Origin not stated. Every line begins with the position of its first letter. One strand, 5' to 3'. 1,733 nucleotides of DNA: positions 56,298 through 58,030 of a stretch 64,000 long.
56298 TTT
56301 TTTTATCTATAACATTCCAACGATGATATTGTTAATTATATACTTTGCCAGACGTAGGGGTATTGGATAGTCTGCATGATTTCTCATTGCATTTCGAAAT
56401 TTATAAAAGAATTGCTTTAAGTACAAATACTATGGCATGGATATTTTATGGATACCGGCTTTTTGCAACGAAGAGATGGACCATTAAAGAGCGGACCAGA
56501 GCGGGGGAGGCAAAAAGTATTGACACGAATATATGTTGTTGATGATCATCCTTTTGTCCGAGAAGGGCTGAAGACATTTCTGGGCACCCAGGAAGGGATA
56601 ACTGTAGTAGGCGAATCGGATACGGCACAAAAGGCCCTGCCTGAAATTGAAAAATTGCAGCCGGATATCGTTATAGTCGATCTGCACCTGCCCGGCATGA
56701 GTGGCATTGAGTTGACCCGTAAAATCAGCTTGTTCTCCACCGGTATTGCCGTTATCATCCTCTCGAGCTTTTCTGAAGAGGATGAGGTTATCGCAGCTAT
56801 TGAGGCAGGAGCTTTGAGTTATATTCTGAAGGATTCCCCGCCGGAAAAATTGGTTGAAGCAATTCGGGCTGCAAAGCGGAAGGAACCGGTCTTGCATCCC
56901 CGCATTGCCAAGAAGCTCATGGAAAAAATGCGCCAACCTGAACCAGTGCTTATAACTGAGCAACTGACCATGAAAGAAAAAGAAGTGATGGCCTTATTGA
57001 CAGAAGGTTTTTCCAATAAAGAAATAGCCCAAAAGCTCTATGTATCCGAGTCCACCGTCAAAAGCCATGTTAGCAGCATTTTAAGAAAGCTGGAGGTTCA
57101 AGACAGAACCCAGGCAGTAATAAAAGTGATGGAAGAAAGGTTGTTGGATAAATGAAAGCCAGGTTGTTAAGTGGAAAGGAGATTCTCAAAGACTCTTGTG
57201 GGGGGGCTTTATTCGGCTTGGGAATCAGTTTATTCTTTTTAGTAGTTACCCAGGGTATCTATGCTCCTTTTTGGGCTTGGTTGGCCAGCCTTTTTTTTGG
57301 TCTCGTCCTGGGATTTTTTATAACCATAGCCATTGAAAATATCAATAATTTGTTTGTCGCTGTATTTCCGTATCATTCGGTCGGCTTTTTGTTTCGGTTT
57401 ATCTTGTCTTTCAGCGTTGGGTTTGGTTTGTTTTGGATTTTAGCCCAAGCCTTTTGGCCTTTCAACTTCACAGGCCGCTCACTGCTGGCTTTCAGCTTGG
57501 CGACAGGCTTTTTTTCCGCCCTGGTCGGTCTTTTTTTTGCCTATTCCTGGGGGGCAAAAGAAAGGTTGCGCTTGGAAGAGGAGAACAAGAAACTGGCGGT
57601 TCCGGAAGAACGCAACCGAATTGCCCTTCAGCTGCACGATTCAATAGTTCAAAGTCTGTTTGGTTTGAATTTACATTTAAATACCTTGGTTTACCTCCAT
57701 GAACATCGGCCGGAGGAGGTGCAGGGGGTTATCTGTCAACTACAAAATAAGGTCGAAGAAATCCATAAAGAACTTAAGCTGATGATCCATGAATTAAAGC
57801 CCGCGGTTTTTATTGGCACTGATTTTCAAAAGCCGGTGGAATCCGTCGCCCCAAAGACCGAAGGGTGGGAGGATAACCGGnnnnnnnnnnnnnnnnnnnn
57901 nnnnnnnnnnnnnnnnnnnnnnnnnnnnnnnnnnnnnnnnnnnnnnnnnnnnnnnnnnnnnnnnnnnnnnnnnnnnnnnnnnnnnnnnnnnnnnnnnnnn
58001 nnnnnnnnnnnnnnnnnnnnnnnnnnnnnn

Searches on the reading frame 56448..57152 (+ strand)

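Call 30: search_protein_families(library=pfam, proteins=[window:56448-57152:+])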
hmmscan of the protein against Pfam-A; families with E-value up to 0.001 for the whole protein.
window:56448-57152:+ (235 aa): 5 families
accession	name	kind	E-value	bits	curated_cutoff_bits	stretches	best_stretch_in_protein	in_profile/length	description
PF00072.30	Response_reg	-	4.7e-28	98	30.2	1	28-140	1-111/111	Response regulator receiver domain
PF00196.25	GerE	-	4.4e-20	71.5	23.5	1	172-225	2-55/57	Bacterial regulatory proteins, luxR family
PF08281.18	Sigma70_r4_2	-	4.3e-08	33.1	25.7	1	171-215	9-54/54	Sigma-70, region 4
PF04545.22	Sigma70_r4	-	2.2e-05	24.3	24.1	1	172-215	4-48/50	Sigma-70, region 4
PF14493.12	HTH_40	-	0.00017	22.2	27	1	179-226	4-51/89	Helix-turn-helix domain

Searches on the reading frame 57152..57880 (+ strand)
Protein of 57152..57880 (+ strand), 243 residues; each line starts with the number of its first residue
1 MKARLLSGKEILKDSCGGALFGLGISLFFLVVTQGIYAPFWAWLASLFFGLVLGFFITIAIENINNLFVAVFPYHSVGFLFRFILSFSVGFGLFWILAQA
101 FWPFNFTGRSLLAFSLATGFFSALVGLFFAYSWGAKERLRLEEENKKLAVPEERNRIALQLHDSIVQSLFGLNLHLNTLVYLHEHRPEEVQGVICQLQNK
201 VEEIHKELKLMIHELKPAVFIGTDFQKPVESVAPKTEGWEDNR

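Call 30: search_protein_families(library=pfam, proteins=[window:57152-57880:+])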
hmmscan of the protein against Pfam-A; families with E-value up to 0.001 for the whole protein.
window:57152-57880:+ (243 aa): 1 family
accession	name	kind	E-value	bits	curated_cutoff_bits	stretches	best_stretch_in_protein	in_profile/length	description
PF07730.19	HisKA_3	-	3.3e-12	47.2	24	1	153-218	1-66/68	Histidine kinase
